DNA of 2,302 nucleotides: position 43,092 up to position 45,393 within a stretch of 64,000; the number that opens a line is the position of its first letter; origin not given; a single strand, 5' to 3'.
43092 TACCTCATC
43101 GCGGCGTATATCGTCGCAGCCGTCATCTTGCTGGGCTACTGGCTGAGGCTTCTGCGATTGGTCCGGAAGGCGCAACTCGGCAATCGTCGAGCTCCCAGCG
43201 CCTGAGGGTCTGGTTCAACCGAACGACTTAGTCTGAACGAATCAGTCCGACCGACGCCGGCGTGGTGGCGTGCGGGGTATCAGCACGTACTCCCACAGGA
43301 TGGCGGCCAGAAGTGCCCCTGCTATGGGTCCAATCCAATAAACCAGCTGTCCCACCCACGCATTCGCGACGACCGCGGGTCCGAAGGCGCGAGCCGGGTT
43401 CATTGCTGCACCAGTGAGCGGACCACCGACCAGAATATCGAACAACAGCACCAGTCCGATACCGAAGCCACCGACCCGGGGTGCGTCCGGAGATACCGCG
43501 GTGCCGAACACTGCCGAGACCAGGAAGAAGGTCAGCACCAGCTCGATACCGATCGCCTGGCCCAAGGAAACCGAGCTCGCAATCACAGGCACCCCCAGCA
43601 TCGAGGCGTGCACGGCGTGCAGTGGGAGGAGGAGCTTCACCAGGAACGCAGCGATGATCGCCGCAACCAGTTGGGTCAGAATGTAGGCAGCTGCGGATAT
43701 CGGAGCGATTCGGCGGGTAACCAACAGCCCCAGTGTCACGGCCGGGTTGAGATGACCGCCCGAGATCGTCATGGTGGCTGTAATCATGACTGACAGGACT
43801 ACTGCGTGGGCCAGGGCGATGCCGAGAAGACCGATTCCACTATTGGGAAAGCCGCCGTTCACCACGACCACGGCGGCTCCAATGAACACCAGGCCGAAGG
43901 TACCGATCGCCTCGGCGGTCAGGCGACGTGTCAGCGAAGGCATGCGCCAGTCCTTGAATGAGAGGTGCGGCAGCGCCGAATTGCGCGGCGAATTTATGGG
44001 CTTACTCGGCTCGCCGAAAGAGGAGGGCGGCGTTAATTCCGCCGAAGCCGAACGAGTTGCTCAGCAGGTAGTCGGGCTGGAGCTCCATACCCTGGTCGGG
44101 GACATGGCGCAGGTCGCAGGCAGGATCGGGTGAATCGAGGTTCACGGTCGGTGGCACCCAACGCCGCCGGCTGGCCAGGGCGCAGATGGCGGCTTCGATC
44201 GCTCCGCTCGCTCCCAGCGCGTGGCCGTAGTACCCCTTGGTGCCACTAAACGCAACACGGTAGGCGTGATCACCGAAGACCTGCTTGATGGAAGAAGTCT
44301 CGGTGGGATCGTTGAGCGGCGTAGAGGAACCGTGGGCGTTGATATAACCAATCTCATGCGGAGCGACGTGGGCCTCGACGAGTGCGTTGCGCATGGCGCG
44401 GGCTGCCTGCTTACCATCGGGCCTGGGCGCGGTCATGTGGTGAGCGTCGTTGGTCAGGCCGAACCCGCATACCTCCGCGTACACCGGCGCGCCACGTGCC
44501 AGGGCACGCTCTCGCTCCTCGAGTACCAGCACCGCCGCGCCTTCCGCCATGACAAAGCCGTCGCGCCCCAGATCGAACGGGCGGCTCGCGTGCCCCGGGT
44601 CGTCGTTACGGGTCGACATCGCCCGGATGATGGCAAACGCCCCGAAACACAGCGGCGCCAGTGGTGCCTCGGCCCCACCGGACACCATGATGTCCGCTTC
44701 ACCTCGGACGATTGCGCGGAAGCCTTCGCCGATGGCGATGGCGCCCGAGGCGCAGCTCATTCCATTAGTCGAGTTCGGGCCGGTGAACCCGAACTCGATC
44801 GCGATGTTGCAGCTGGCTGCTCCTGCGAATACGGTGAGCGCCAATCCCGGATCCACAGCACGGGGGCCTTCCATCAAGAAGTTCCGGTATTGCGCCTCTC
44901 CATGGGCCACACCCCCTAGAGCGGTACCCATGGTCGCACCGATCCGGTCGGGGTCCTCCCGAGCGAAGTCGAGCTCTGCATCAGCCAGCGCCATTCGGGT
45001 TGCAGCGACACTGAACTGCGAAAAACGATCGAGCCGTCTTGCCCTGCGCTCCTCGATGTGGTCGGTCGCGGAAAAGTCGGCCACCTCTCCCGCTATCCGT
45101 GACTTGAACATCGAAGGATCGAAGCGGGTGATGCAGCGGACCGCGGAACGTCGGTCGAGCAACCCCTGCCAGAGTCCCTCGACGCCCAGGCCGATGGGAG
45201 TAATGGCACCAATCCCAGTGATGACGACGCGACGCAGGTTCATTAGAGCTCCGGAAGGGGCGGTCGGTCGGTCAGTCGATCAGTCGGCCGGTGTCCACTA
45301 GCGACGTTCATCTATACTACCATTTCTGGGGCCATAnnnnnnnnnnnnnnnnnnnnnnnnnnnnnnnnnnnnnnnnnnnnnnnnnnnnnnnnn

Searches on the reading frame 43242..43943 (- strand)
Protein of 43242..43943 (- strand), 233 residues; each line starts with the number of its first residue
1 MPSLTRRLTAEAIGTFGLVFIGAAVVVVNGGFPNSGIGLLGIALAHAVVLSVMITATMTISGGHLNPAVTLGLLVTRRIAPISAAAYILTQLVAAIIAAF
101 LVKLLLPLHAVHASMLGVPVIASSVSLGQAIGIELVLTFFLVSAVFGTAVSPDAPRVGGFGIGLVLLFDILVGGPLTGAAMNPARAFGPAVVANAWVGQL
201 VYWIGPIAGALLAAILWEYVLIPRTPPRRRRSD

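Call 3: search_protein_families(library=pfam, proteins=[window:43242-43943:-], max_evalue=0.01)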
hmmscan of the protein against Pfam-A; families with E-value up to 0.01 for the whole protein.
window:43242-43943:- (233 aa): 1 family
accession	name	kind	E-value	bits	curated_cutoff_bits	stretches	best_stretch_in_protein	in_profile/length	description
PF00230.25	MIP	-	7.5e-52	176.7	25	1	4-216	7-221/222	Major intrinsic protein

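Call 4: search_protein_families(library=ncbifam, proteins=[window:43242-43943:-], max_evalue=0.01)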
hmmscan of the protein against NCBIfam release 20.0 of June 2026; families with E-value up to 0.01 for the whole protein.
window:43242-43943:- (233 aa): 4 families
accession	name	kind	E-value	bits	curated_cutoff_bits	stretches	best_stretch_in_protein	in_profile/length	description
TIGR00861.1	MIP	subfamily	4.5e-44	150.9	171.25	1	10-217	1-224/224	MIP family channel protein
NF003838.0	PRK05420.1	equivalog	2.9e-32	112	256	1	5-221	2-227/231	aquaporin Z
NF045553.1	AquGlycerPorinGla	equivalog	1.9e-06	27.3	400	1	7-102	8-105/290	aquaglyceroporin Gla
NF043012.1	LacAcidTportLarD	equivalog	0.0011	18.4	390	0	51-221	45-235/237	D/L-lactic acid transporter LarD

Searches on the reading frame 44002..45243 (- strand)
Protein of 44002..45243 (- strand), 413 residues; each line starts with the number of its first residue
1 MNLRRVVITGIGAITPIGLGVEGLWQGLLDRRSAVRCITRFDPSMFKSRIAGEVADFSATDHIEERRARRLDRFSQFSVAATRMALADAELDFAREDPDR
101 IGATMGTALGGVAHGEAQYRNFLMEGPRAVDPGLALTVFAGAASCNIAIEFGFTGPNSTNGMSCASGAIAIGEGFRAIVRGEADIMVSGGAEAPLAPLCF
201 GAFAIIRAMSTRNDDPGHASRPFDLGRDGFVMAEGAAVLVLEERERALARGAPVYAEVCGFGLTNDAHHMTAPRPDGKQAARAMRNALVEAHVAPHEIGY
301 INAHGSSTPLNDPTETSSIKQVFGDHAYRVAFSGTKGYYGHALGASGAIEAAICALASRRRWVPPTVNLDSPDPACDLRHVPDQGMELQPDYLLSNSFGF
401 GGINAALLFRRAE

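Call 3: search_protein_families(library=pfam, proteins=[window:44002-45243:-], max_evalue=0.01)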
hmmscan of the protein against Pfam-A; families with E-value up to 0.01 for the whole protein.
window:44002-45243:- (413 aa): 3 families
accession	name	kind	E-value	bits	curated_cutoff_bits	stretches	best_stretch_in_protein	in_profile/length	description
PF00109.32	ketoacyl-synt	-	9.1e-49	166.8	20.8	1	4-247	2-252/252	Beta-ketoacyl synthase, N-terminal domain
PF02801.28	Ketoacyl-synt_C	-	1.4e-35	122.3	20.8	1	255-369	1-118/119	Beta-ketoacyl synthase, C-terminal domain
PF00108.29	Thiolase_N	-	0.0018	18.1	26.4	1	154-192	75-113/260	Thiolase, N-terminal domain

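Call 4: search_protein_families(library=ncbifam, proteins=[window:44002-45243:-], max_evalue=0.01)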
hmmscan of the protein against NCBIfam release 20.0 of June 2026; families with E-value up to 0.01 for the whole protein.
window:44002-45243:- (413 aa): 28 families (the best 25 are shown)
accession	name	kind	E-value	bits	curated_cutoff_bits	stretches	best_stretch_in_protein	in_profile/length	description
TIGR03150.1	fabF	equivalog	1.8e-154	514.4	493.75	1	4-410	1-407/407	beta-ketoacyl-ACP synthase II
NF005589.0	PRK07314.1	subfamily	4.8e-151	503.2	387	1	2-412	2-412/413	beta-ketoacyl-ACP synthase II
NF004970.0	PRK06333.1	subfamily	1.8e-124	415.8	525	1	1-411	1-421/424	beta-ketoacyl-ACP synthase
NF006274.0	PRK08439.1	equivalog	8.3e-115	383.8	621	1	3-411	1-405/406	beta-ketoacyl-ACP synthase II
NF006434.0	PRK08722.1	equivalog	4.1e-113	378.4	759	1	1-411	1-413/414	beta-ketoacyl-ACP synthase II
NF006587.0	PRK09116.1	equivalog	7.2e-92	308.2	470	1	4-412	2-407/408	beta-ketoacyl-ACP synthase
NF005076.0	PRK06501.1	equivalog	6.5e-87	292.1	629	1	6-410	13-421/425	beta-ketoacyl-ACP synthase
NF005916.1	PRK07910.1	equivalog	1e-86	291.5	560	1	3-411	11-417/418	KasA/KasB family beta-ketoacyl-ACP synthase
NF005935.0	PRK07967.1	equivalog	4.9e-77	259.5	630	1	3-412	1-404/406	beta-ketoacyl-ACP synthase I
NF006618.0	PRK09185.1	subfamily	3.3e-70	237.1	407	1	5-412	4-393/394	beta-ketoacyl-ACP synthase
NF005490.0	PRK07103.1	equivalog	5.4e-70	236.5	445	1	3-412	3-413/414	polyketide beta-ketoacyl:acyl carrier protein synthase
NF004618.0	PRK05952.1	equivalog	2.9e-69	233.8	455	1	5-411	3-382/384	beta-ketoacyl-ACP synthase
NF058662.1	cispenta_AmcF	equivalog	5.1e-68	229.7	325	2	147-410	112-368/369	cispentacin biosynthesis acyltransferase subunit AmcF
NF045894.1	PKS_plus_SDR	equivalog_domain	6.6e-32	110.2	1740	1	115-379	124-386/1515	type I polyketide synthase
NF040607.1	mycolic_Pks13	equivalog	1.8e-30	105.2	2100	1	118-410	225-524/1680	polyketide synthase Pks13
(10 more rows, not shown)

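Call 35: search_solved_structures(query=window:44002-45243:-, max_evalue=1e-60)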
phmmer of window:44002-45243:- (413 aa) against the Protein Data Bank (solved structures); distinct sequences matched with E-value up to 1e-60: 53.
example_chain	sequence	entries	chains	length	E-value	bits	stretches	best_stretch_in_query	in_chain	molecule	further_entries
1j3n_A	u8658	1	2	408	2.3e-127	428.7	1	3-411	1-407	3-oxoacyl-(acyl-carrier protein) synthase II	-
1e5m_A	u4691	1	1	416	1.6e-125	422.6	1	3-411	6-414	BETA KETOACYL ACYL CARRIER PROTEIN SYNTHASE II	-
4ls5_A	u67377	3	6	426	5.5e-125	420.9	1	2-411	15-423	3-oxoacyl-[acyl-carrier-protein] synthase 2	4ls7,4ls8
4ls6_A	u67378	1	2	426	1.1e-124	419.9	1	2-411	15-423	3-oxoacyl-[acyl-carrier-protein] synthase 2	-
5sxo_A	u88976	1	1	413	4.3e-117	394.9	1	1-413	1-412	3-oxoacyl-[acyl-carrier-protein] synthase 2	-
3o04_A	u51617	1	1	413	1.5e-116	393.1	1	1-413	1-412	beta-keto-acyl carrier protein synthase II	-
4r8e_A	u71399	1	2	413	7.2e-116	390.8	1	1-411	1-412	3-oxoacyl-[acyl-carrier-protein] synthase 2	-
2gqd_A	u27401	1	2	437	1.8e-114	386.3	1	4-412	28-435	3-oxoacyl-[acyl-carrier-protein] synthase 2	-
8qm1_A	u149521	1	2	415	1.8e-112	379.6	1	1-411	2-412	3-oxoacyl-[acyl-carrier-protein] synthase 2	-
4b7v_A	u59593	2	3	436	2.2e-112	379.4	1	1-411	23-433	3-OXOACYL-[ACYL-CARRIER-PROTEIN] SYNTHASE 2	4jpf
6okg_A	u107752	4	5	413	3.4e-112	378.8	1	1-411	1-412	3-oxoacyl-[acyl-carrier-protein] synthase 2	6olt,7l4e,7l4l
2gfw_A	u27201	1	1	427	6.6e-112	377.8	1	3-411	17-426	3-oxoacyl-[acyl-carrier-protein] synthase 2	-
1b3n_A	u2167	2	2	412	8.4e-112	377.4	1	4-411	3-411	PROTEIN (KETOACYL ACYL CARRIER PROTEIN SYNTHASE 2) | BETA-KETOACYL ACP SYNTHASE II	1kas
8cn8_A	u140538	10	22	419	4.2e-111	375.1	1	1-411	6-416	3-oxoacyl-[acyl-carrier-protein] synthase 2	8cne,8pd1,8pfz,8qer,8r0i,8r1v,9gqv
2gfy_A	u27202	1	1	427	6.5e-111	374.5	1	3-411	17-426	3-oxoacyl-[acyl-carrier-protein] synthase 2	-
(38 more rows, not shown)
